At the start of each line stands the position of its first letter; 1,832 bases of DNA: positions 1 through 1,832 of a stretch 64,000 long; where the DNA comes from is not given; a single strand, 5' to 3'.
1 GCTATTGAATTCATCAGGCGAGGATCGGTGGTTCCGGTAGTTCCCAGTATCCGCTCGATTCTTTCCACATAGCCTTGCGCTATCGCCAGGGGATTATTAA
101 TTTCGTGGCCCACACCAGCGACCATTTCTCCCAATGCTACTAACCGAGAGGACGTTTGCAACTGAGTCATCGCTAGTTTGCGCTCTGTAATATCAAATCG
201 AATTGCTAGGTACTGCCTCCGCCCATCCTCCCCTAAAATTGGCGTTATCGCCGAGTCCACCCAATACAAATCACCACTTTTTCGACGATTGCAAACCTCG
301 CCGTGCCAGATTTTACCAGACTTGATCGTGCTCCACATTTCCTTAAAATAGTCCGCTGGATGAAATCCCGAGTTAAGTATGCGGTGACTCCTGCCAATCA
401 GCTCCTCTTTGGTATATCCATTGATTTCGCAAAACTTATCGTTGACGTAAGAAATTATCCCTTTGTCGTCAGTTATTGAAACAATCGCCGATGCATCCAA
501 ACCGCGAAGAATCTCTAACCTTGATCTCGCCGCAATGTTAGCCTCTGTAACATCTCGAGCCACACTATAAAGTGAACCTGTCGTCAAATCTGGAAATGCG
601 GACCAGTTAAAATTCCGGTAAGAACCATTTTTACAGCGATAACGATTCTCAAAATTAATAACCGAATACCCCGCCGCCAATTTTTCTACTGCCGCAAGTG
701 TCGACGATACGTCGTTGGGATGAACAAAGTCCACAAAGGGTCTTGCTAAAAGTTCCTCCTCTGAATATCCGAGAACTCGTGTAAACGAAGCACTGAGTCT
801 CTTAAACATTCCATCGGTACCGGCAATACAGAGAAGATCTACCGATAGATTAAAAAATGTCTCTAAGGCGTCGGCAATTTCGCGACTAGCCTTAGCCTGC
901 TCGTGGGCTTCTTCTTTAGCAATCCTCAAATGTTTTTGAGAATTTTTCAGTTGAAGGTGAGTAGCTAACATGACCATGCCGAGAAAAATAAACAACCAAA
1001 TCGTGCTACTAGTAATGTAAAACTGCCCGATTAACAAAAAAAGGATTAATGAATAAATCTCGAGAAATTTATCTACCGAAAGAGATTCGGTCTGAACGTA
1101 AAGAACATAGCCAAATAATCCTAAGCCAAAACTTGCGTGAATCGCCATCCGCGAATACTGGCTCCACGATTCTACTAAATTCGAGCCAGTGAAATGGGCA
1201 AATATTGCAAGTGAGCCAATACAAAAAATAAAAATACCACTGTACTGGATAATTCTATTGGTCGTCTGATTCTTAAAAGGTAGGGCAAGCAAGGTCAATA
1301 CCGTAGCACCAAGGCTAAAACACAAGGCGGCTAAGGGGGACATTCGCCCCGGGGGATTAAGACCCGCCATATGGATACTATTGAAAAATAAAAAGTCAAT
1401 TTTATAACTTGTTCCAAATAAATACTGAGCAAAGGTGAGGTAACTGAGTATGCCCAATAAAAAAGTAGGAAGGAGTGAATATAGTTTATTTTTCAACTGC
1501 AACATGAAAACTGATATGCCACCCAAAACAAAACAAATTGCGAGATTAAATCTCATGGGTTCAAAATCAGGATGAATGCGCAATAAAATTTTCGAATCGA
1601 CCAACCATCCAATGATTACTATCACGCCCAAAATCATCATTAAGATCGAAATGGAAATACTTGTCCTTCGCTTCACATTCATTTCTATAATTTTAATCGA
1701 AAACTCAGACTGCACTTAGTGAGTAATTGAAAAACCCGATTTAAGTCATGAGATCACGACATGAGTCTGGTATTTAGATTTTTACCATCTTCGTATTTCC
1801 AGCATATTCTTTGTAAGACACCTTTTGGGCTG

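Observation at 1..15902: Co-directional chemosensory supercluster with one receptor, two CheA kinases, a third P1 domain and an appended phosphorelay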

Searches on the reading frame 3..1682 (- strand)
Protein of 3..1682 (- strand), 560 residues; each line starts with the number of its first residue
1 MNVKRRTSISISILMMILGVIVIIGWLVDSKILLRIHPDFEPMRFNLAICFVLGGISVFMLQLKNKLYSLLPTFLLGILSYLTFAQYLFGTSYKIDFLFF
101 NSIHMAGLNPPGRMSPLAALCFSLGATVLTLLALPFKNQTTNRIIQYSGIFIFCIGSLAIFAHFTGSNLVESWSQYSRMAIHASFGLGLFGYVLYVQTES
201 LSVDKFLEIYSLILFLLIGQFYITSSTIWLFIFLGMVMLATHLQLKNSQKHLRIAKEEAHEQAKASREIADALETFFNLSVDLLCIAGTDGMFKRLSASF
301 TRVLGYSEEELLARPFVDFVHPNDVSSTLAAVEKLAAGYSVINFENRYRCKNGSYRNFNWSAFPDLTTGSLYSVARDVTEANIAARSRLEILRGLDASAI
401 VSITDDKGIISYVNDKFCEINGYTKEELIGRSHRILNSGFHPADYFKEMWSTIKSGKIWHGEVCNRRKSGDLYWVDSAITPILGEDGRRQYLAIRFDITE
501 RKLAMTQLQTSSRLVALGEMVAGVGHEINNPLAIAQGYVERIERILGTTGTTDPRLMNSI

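Call 33: search_protein_families(library=pfam, proteins=[window:3-1682:-], max_evalue=0.001)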
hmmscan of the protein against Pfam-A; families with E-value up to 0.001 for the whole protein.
window:3-1682:- (560 aa): 6 families
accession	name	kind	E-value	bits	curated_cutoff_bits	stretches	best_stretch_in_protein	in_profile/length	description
PF08447.18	PAS_3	-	7.9e-30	103.4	25.6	2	411-491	2-84/89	PAS fold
PF13426.13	PAS_9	-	1.2e-24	86.9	27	2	400-500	4-103/103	PAS domain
PF08448.16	PAS_4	-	6e-18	65.5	23.1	2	399-502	6-109/110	PAS fold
PF00989.32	PAS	-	1.9e-17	63.7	22.6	2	399-492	12-107/113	PAS fold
PF13188.13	PAS_8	-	7.7e-06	26.1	21.8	0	400-440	13-54/65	PAS domain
PF00512.31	HisKA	-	2.2e-05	24.8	26.9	1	517-544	2-29/66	His Kinase A (phospho-acceptor) domain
